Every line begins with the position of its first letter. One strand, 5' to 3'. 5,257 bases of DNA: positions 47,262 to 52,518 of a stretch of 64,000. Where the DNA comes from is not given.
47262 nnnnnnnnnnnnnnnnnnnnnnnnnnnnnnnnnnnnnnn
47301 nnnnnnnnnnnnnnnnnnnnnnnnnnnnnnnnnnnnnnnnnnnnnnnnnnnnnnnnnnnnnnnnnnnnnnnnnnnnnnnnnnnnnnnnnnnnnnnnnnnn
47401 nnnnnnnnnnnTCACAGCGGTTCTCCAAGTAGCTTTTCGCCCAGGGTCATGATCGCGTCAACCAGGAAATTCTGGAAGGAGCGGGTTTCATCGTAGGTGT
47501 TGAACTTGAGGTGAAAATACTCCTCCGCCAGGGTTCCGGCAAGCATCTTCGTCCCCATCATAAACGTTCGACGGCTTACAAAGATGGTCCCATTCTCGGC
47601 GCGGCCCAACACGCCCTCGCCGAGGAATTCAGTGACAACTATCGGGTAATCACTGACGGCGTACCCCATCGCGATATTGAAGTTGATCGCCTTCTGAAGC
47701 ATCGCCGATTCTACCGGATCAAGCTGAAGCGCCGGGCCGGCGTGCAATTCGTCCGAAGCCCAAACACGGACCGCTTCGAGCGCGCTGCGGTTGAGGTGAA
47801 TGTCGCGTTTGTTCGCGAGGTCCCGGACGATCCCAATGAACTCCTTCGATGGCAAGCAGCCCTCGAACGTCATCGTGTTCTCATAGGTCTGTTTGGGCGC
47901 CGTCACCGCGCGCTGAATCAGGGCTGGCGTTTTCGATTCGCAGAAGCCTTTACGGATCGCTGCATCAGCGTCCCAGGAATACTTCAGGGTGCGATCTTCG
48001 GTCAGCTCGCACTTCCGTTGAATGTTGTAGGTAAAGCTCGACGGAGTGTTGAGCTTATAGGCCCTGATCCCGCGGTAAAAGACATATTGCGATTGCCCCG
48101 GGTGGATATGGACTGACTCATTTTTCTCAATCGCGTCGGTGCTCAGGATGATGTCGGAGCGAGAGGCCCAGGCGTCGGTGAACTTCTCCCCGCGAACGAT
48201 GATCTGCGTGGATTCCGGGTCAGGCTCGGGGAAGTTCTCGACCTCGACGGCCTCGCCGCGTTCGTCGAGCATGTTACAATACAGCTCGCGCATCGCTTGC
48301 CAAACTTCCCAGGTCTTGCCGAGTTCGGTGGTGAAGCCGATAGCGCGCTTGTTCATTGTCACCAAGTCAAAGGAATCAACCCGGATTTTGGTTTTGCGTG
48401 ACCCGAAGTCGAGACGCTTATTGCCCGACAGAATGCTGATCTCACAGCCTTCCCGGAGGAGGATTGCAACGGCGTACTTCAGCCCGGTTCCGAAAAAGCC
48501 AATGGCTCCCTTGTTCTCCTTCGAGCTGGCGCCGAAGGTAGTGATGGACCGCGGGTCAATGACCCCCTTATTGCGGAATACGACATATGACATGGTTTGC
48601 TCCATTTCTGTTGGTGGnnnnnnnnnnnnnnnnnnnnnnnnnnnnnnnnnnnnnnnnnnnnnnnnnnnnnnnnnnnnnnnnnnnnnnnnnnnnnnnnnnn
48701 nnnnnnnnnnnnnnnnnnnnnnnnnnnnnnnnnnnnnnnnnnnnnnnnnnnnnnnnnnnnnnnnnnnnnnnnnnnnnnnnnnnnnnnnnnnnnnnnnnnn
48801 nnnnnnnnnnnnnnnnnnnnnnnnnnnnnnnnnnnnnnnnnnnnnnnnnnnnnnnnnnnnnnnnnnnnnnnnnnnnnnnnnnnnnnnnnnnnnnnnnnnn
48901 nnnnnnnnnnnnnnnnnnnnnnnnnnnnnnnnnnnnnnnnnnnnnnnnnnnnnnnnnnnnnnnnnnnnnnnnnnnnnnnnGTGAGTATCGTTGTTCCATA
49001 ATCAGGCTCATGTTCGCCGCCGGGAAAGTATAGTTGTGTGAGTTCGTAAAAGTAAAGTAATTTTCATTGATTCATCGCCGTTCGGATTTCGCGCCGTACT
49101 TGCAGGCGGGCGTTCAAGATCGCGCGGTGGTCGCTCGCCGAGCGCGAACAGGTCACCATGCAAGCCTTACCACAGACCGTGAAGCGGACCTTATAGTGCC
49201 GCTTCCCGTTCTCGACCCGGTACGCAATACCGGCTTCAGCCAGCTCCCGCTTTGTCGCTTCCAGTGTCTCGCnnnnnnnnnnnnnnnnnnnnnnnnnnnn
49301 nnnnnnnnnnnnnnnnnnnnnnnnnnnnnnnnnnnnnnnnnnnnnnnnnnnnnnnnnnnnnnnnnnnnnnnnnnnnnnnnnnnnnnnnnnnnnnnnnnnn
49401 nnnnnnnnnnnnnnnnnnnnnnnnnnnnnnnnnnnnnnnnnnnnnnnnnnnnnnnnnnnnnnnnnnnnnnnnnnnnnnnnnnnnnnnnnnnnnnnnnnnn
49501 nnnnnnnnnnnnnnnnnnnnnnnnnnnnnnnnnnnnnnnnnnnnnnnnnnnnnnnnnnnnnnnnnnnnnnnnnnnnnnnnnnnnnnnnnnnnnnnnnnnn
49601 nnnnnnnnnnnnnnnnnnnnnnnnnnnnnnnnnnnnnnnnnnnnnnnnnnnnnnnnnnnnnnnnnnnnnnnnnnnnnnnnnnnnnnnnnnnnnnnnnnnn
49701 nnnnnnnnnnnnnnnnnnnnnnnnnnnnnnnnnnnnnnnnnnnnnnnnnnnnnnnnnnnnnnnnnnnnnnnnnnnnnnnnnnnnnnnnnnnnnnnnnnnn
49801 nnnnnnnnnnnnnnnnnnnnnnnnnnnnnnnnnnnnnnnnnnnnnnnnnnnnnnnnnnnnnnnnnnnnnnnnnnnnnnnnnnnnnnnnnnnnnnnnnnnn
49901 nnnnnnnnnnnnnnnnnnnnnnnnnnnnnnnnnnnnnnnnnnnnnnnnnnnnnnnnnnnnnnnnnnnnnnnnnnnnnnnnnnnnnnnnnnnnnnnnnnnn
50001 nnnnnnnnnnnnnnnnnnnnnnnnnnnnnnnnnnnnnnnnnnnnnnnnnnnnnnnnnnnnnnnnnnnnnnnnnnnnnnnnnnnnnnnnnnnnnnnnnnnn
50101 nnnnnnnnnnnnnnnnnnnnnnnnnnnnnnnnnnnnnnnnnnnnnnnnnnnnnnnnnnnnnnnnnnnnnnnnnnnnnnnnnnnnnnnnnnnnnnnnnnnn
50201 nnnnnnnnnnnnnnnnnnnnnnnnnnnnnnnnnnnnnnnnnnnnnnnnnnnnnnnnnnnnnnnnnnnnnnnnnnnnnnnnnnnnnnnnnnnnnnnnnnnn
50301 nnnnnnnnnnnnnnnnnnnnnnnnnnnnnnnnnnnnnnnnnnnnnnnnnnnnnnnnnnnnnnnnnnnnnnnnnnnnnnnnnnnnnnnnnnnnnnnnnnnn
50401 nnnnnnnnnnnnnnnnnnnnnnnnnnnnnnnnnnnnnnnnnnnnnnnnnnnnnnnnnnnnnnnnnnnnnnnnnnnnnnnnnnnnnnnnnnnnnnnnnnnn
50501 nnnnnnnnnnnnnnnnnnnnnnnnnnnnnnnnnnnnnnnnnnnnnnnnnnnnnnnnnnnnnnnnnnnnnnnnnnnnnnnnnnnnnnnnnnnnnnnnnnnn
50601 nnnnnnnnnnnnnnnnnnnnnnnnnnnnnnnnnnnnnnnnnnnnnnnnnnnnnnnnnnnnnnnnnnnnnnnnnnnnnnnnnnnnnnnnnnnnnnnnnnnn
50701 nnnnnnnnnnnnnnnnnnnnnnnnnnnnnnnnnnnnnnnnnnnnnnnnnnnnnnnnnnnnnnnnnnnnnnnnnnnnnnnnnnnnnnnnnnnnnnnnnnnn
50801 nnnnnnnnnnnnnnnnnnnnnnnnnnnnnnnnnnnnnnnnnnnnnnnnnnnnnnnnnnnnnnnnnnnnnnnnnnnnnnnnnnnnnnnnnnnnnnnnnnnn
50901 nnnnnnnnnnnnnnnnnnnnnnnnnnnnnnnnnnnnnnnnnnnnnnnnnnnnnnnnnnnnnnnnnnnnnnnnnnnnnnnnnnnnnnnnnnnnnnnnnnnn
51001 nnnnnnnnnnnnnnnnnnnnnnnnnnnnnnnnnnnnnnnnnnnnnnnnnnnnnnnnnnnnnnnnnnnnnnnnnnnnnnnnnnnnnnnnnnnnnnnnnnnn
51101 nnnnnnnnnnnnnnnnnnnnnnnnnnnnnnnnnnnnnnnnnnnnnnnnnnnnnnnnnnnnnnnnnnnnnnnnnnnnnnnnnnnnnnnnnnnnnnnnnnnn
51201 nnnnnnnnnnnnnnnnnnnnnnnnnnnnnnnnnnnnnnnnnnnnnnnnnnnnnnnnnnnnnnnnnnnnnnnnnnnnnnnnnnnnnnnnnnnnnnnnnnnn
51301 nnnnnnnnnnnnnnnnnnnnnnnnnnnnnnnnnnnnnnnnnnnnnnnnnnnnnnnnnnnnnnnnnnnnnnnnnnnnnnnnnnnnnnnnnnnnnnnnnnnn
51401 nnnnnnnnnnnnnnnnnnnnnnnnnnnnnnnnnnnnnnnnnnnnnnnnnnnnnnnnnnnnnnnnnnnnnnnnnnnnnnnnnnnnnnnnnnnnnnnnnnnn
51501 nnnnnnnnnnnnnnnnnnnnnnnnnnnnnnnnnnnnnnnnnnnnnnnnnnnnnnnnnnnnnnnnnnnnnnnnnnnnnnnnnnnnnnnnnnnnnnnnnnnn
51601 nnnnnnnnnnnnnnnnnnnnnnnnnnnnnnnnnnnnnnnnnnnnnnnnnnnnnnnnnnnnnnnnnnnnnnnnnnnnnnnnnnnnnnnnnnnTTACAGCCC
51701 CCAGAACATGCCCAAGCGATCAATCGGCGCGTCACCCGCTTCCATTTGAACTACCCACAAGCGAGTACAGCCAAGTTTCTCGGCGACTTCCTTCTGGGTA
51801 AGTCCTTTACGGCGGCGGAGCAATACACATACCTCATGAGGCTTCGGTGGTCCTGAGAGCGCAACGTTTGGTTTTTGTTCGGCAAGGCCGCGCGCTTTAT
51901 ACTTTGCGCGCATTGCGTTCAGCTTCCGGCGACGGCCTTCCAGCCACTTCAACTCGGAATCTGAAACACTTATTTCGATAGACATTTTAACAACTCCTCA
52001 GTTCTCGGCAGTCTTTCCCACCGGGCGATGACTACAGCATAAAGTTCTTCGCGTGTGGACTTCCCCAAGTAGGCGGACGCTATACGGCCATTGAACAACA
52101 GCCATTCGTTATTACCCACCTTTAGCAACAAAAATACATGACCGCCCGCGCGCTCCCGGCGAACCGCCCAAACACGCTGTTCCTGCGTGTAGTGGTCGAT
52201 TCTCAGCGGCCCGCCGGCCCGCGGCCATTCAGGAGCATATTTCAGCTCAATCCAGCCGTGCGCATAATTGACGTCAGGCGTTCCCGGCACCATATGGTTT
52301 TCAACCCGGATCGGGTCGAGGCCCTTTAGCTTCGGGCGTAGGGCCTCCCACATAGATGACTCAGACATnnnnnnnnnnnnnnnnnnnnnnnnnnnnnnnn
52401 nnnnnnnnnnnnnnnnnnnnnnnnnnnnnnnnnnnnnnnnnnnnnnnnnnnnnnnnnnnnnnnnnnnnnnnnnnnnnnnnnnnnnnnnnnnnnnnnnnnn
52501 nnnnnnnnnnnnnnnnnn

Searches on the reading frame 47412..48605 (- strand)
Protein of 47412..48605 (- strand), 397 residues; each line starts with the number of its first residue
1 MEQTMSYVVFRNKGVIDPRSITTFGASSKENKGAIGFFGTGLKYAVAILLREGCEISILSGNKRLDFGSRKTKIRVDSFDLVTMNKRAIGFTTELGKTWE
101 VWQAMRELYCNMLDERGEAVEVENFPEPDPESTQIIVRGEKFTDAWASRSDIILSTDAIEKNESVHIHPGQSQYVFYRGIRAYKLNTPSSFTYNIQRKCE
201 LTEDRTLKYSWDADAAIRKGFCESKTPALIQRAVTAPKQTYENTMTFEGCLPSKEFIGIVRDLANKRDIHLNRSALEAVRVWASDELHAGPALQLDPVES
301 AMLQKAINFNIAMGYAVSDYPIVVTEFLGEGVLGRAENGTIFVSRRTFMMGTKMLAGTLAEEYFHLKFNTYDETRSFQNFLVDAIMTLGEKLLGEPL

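Call 10: search_protein_families(library=pfam, proteins=[window:47412-48605:-], max_evalue=0.01)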
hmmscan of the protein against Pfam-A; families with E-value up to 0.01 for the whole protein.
window:47412-48605:- (397 aa): 0 families

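Call 63: search_protein_families(library=phrogs, proteins=[window:47412-48605:-], max_evalue=0.001)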
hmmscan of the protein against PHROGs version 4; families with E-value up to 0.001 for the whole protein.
window:47412-48605:- (397 aa): 2 families
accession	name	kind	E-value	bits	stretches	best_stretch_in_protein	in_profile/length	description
phrog_8203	-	unknown function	5.9e-161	536.8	1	5-397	1-394/394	-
phrog_6077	-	unknown function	6.4e-14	52.8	1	6-64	44-103/366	-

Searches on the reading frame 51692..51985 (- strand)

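Call 62: search_protein_families(library=pfam, proteins=[window:51692-51985:-], max_evalue=0.01)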
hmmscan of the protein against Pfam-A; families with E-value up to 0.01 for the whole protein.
window:51692-51985:- (97 aa): 5 families
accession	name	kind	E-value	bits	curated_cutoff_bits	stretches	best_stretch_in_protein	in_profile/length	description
PF13560.12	HTH_31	-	1.4e-08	35.3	27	1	56-89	9-42/64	Helix-turn-helix domain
PF01381.28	HTH_3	-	0.00015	22.2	23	1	56-86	4-34/55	Helix-turn-helix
PF04545.22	Sigma70_r4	-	0.00039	20.3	24.1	1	53-81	12-40/50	Sigma-70, region 4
PF08281.18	Sigma70_r4_2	-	0.00052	20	25.7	1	53-74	18-39/54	Sigma-70, region 4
PF13384.12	HTH_23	-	0.002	18.3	24.6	1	53-75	9-31/50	Homeodomain-like domain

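Call 63: search_protein_families(library=phrogs, proteins=[window:51692-51985:-], max_evalue=0.001)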
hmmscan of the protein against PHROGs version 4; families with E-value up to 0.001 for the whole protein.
window:51692-51985:- (97 aa): 3 families
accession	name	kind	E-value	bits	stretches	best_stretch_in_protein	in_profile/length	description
phrog_1373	-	transcription regulation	0.00014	22.8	1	51-85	66-100/166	transcriptional regulator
phrog_7950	-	transcription regulation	0.00018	22.5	1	56-82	15-41/68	transcriptional repressor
phrog_8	-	transcription regulation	0.00036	21.1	1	56-86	84-114/346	transcriptional regulator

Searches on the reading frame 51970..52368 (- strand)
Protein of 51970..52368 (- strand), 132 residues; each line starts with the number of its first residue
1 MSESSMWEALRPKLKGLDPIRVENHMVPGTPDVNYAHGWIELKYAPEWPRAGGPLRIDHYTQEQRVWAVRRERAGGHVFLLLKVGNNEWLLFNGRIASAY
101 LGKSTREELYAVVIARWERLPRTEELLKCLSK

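Call 62: search_protein_families(library=pfam, proteins=[window:51970-52368:-], max_evalue=0.01)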
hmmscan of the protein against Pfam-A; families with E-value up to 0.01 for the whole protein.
window:51970-52368:- (132 aa): 0 families

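Call 63: search_protein_families(library=phrogs, proteins=[window:51970-52368:-], max_evalue=0.001)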
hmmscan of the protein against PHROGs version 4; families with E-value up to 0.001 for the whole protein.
window:51970-52368:- (132 aa): 1 family
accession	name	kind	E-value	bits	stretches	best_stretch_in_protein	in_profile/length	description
phrog_2165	-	DNA, RNA and nucleotide metabolism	1.5e-40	139.3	1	1-130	2-137/141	DNA helicase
